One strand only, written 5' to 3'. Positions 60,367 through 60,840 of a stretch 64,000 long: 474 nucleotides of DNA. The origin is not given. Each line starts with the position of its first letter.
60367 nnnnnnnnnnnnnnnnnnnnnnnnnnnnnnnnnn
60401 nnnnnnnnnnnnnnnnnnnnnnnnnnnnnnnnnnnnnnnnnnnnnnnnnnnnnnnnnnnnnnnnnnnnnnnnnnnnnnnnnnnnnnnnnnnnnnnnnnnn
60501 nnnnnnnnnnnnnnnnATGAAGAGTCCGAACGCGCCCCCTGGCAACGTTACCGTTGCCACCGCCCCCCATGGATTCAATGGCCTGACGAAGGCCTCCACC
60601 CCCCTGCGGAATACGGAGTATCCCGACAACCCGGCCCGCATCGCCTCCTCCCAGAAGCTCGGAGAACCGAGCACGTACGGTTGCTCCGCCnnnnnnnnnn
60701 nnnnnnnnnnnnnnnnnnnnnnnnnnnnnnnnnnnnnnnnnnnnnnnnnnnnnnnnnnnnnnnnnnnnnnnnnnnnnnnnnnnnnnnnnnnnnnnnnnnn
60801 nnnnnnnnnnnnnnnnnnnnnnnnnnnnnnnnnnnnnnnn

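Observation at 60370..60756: Promoter- and terminator-delimited ~350-nt GC-rich noncoding transcript next to the xerC-like gene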

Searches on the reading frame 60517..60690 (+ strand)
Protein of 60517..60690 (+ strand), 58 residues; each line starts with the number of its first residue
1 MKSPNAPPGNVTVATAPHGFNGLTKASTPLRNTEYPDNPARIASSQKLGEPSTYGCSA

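Call 49: search_protein_families(library=pfam, proteins=[window:60517-60690:+], max_evalue=10)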
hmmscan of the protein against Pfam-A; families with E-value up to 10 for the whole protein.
seq(58 aa): 0 families

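Call 50: search_protein_families(library=ncbifam, proteins=[window:60517-60690:+], max_evalue=10)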
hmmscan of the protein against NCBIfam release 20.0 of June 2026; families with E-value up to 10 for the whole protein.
seq(58 aa): 0 families

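Call 55: find_homologous_proteins(query=A3, max_evalue=10)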
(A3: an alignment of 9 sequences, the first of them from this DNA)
Query A3 (9 sequences) (58 aa, profile of the alignment): 2 proteins with E <= 10 among 7354 candidates.
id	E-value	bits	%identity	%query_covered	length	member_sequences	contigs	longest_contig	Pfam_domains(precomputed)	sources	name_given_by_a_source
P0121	3.0e-18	83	46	83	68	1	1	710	-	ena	-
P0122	3.4e-12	64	35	71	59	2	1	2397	-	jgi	jgi:hypothetical protein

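Call 57: find_encoding_contigs(protein=P0121, flank=3000, max_places=5)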
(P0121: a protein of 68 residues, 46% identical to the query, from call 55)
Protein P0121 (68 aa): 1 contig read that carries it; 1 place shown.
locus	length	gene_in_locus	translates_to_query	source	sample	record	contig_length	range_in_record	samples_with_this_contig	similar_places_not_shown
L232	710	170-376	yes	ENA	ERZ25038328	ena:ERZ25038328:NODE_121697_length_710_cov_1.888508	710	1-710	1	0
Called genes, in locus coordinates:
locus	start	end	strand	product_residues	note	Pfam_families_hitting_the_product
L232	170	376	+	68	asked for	-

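Call 64: search_protein_representatives(protein=window:60517-60690:+)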
Query: 58 residues. Proteins with E-value up to 0.001 (for the whole library): 2; up to 1e-10: 1; up to 1e-30: 0. The best 2 are listed.
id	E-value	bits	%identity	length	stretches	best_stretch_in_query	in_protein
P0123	1.7e-20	88.0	27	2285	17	9-53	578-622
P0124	2.3e-06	43.8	31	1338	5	12-55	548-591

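Call 85: predict_structure(alignment_id=A6)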
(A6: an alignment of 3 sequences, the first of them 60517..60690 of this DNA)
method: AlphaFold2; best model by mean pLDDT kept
length: 58 residues; sequences in the alignment: 3
mean_pLDDT: 54.1   pTM: 0.13
mean pLDDT of the five models: 54.1, 50.1, 48.8, 47.2, 43.4
residues with pLDDT >= 90: 0; 70-90: 0; 50-70: 50; < 50: 8
segments of 3 or more residues with pLDDT < 50: 56-58
pLDDT, mean of each block of 10 residues (from residue 1): 57 59 53 54 51 49
secondary structure, 60 per line:
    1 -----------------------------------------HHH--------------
elements in order:

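Call 96: find_encoding_contigs(protein=P0122, flank=2500, max_places=4)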
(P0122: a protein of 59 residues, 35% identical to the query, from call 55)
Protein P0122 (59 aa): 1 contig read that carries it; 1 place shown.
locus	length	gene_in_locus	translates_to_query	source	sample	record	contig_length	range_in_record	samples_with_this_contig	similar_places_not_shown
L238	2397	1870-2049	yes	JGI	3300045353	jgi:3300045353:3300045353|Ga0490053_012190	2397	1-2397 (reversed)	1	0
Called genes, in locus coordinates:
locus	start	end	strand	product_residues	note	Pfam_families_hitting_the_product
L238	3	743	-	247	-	?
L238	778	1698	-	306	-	PF02899:Phage_int_SAM_1, PF13495:Phage_int_SAM_4 (faint), PF00589:Phage_integrase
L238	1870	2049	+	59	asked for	-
